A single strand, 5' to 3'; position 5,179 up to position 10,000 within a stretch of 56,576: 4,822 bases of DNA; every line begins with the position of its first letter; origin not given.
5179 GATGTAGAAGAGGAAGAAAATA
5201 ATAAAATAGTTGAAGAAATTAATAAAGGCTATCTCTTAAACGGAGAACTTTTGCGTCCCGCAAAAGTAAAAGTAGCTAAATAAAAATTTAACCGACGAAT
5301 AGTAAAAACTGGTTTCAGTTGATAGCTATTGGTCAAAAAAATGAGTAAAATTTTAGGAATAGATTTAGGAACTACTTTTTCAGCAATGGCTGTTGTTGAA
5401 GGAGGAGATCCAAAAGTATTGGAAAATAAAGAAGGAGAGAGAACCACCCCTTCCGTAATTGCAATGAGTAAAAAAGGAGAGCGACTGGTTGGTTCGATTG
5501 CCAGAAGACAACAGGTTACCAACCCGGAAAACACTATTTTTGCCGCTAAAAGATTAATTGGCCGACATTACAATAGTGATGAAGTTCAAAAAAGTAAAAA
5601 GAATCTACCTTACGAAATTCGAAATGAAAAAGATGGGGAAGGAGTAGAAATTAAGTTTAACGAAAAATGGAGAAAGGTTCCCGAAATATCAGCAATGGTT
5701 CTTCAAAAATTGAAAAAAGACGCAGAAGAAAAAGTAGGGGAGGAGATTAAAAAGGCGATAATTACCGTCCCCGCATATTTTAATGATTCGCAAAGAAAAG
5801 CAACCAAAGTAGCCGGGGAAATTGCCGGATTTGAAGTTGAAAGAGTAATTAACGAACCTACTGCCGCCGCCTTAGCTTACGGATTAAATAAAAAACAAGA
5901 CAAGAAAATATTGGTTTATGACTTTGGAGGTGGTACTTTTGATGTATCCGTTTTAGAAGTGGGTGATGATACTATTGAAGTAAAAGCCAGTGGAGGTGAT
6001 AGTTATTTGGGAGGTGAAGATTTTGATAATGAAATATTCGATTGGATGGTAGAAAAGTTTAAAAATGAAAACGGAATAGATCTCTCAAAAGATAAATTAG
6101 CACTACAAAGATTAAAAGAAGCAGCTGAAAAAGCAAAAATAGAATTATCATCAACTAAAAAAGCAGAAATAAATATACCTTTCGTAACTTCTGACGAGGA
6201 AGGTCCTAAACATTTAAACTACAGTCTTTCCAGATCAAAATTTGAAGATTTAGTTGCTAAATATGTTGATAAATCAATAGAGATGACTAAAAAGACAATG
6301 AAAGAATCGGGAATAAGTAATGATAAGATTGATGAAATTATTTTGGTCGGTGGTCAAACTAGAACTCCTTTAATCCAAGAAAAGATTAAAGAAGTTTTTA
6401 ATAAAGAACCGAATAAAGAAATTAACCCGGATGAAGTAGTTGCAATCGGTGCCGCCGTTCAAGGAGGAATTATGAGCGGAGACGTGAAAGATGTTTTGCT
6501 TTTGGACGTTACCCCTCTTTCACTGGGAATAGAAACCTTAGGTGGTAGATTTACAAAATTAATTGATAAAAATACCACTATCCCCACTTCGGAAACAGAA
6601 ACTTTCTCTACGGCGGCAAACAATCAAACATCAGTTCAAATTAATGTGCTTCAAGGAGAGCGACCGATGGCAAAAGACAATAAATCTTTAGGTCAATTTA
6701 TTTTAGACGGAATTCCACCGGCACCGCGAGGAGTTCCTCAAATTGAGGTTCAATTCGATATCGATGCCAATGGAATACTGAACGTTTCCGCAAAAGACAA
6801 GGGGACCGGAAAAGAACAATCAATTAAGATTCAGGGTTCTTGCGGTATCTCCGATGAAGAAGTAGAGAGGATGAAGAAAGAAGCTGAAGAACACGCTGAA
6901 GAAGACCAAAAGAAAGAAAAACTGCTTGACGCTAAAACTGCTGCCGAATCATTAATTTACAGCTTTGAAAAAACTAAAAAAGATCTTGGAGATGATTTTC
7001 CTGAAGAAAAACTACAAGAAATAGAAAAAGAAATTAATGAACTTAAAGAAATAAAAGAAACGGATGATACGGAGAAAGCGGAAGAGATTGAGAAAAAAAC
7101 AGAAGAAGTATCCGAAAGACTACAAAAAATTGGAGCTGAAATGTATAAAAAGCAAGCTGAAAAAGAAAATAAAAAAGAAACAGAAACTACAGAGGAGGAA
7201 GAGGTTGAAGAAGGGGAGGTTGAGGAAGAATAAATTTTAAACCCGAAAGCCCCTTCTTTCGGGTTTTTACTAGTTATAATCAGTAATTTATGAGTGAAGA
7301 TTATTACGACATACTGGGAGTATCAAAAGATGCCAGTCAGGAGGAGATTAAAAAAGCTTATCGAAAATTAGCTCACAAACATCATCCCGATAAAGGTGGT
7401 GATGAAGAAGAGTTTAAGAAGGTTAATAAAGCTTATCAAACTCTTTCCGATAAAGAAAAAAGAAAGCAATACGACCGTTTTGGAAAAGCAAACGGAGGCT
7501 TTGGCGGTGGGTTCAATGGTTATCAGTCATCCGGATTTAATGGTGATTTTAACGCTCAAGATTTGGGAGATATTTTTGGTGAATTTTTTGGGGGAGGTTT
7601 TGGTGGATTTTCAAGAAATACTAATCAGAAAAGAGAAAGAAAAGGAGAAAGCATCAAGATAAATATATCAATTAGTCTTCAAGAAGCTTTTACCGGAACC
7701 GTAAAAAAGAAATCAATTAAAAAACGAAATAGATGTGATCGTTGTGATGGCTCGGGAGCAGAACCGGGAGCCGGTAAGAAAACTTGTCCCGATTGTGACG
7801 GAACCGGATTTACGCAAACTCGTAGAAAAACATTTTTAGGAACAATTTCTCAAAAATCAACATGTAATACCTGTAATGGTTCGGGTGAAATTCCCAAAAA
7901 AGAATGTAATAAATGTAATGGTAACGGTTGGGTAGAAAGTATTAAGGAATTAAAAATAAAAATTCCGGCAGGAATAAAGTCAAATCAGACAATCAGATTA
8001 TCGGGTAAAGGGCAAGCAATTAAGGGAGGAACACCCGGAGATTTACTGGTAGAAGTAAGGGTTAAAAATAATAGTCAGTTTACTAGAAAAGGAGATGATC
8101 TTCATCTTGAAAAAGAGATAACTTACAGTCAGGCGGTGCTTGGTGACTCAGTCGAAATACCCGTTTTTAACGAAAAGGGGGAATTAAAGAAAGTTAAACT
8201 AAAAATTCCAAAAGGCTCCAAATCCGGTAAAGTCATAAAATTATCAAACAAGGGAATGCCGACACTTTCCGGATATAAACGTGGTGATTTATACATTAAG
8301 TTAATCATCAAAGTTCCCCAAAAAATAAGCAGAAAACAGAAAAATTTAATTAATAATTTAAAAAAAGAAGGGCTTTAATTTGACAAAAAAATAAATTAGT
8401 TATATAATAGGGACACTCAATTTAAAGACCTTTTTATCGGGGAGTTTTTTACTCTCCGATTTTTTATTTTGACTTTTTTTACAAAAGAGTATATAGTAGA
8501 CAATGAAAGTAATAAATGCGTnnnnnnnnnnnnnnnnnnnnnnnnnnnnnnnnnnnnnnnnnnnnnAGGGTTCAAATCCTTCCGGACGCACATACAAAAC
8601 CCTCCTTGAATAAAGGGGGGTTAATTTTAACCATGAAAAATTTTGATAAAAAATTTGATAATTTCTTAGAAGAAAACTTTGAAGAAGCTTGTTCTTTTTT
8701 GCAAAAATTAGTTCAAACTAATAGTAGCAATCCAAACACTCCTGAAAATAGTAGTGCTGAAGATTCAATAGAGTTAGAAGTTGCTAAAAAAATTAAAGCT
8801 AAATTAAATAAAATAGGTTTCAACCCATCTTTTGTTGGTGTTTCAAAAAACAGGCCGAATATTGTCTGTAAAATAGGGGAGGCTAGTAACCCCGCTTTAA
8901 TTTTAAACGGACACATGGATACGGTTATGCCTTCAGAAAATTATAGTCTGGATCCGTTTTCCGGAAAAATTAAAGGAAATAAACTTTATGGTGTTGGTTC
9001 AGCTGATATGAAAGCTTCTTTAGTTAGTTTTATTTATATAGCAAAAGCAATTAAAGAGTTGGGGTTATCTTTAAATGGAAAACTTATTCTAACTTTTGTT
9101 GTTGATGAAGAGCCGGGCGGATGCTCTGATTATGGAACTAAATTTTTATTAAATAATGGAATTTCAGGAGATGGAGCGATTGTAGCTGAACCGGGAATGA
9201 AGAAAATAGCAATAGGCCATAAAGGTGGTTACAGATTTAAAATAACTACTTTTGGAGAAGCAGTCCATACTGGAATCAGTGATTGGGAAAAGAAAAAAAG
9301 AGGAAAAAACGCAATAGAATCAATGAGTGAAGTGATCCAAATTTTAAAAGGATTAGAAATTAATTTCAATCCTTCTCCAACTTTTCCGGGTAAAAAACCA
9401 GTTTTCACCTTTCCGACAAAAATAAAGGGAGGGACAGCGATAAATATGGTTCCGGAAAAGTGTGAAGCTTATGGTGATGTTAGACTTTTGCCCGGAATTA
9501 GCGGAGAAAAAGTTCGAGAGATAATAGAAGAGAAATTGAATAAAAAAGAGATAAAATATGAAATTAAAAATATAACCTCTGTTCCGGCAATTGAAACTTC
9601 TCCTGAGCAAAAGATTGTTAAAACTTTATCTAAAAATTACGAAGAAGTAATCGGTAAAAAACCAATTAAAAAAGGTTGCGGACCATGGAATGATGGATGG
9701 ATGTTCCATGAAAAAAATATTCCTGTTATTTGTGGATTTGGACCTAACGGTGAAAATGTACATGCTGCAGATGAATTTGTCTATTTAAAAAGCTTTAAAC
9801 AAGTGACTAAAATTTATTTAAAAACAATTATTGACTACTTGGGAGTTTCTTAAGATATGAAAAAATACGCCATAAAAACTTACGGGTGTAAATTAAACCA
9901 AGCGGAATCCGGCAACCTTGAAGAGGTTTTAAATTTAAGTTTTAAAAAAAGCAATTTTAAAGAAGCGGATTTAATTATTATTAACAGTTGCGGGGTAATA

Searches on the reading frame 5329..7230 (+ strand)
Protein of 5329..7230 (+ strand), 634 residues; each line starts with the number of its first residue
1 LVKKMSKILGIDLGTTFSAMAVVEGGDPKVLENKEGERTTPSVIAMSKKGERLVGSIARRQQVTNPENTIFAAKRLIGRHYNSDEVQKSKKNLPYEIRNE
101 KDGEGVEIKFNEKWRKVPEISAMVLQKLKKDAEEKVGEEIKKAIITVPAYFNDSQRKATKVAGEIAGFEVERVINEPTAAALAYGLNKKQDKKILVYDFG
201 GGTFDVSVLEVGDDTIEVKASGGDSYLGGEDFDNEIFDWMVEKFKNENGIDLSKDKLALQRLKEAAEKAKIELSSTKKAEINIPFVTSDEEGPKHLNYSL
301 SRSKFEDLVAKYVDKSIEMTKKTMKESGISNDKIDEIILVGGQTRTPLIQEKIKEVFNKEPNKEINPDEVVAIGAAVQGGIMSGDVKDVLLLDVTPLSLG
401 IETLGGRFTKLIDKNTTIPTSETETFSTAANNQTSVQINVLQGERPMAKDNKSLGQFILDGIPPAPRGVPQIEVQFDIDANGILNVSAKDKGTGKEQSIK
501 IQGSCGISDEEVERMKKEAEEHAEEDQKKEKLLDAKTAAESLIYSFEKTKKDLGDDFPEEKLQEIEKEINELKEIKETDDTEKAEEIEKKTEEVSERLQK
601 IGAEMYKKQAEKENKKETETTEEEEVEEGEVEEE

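Call 23: search_protein_families(library=pfam, proteins=[window:5329-7230:+], max_evalue=0.00001)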
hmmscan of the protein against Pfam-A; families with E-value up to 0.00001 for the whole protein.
window:5329-7230:+ (634 aa): 2 families
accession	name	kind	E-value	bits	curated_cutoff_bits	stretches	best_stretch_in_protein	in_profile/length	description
PF00012.26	HSP70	-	7.9e-242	804.2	20.6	1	8-607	1-599/599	Hsp70 protein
PF06723.19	MreB_Mbl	-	3.8e-14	52.7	27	1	122-376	75-316/327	MreB/Mbl protein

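Call 25: find_related_loci(query=window:5329-7230:+, collection=genome_contigs, flank=1000)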
Query window:5329-7230:+ (634 aa) in genome_contigs; peptide patterns used: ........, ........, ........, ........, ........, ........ (x = any residue, [..] = any of these).
302 stretches matched a pattern; 217 encode a relative of the query (tblastn E <= 1e-3); the best 80 are kept; 80 distinct loci.
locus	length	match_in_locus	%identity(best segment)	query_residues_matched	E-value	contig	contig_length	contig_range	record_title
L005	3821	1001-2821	84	2-610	0e+0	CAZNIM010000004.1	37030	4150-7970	MAG TPA_asm: uncultured Candidatus Saccharibacteria bacterium isolate binchicken_co32_400 genome assembly, contig: NODE_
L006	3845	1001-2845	83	5-623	0e+0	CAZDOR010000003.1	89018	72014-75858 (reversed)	MAG TPA_asm: uncultured Candidatus Saccharibacteria bacterium isolate binchicken_co32_343 genome assembly, contig: NODE_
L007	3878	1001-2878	86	2-628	0e+0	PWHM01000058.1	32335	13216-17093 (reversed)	MAG: Candidatus Nealsonbacteria bacterium isolate T1Sed10_127 T1-Sed10-C903, whole genome shotgun sequence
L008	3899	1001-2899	68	5-630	0e+0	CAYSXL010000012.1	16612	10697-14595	MAG TPA_asm: uncultured Candidatus Saccharibacteria bacterium isolate binchicken_co32_501 genome assembly, contig: NODE_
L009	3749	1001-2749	74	5-586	0e+0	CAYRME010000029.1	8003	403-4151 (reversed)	MAG TPA_asm: uncultured Candidatus Saccharibacteria bacterium isolate binchicken_co32_462 genome assembly, contig: NODE_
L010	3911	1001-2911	68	2-633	0e+0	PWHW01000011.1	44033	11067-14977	MAG: Candidatus Nealsonbacteria bacterium isolate T1Sed10_111R1 T1-Sed10-C499, whole genome shotgun sequence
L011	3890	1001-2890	65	5-633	0e+0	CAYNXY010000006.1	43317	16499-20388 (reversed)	MAG TPA_asm: uncultured Candidatus Saccharibacteria bacterium isolate SRP319275_co2_84 genome assembly, contig: NODE_435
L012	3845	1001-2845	69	5-613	0e+0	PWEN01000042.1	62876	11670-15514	MAG: Candidatus Nealsonbacteria bacterium isolate T1Sed10_78 T1-Sed10-C225, whole genome shotgun sequence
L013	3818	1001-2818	63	5-614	0e+0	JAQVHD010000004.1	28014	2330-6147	MAG: Candidatus Paceibacterota bacterium isolate STE_198 NODE_3480_length_28014_cov_23.726790_Sandtown_E, whole genome s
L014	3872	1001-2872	61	5-633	0e+0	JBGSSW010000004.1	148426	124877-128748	MAG: Candidatus Paceibacteria bacterium isolate JTS-AC391 k141_3446872, whole genome shotgun sequence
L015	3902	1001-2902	60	5-634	0e+0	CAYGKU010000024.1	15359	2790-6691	MAG TPA_asm: uncultured Candidatus Saccharibacteria bacterium isolate ERP116193_co2_378 genome assembly, contig: NODE_92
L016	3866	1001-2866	60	5-631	0e+0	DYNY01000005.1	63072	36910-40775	MAG TPA_asm: Candidatus Elulimicrobium sp. isolate SulCav_GS09_5_3_41_19 SulCav_GS09_5_418_length_63072_cov_10_939302, w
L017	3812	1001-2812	62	5-608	0e+0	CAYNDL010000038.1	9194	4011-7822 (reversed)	MAG TPA_asm: uncultured Candidatus Saccharibacteria bacterium isolate binchicken_co20_293 genome assembly, contig: NODE_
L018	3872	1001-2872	60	5-634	0e+0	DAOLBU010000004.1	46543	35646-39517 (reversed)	MAG TPA_asm: Candidatus Paceibacterota bacterium isolate AMR_MDS_0110 NODE_351_length_46543_cov_4.422216, whole genome s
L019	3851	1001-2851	61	5-626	0e+0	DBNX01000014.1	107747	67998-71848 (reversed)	MAG TPA_asm: Patescibacteria group bacterium UBA661 UBA661_contig_315, whole genome shotgun sequence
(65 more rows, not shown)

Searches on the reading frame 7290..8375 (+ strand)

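Call 23: search_protein_families(library=pfam, proteins=[window:7290-8375:+], max_evalue=0.00001)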
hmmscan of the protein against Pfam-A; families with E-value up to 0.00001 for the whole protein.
window:7290-8375:+ (362 aa): 4 families
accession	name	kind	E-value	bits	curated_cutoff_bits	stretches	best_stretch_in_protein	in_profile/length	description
PF01556.23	DnaJ_C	-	1.7e-43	148.7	26.6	1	122-343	1-152/152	DnaJ C terminal domain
PF00226.36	DnaJ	-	5.8e-26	90.8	27.8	1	4-62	1-63/63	DnaJ domain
PF00684.25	DnaJ_CXXCXGXG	-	1.1e-15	58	32.7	1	149-213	1-65/65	DnaJ central domain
PF15777.11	Anti-TRAP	-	4.3e-07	30.3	32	0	148-178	12-45/59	Tryptophan RNA-binding attenuator protein inhibitory protein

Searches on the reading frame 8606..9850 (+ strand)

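Call 23: search_protein_families(library=pfam, proteins=[window:8606-9850:+], max_evalue=0.00001)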
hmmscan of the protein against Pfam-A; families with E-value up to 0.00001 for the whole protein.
window:8606-9850:+ (415 aa): 2 families
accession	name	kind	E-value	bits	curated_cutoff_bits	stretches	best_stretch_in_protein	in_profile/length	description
PF01546.33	Peptidase_M20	-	2.6e-34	119.4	24.6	1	99-408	1-204/206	Peptidase family M20/M25/M40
PF07687.19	M20_dimer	-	5.8e-15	55.6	21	1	203-318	1-106/107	Peptidase dimerisation domain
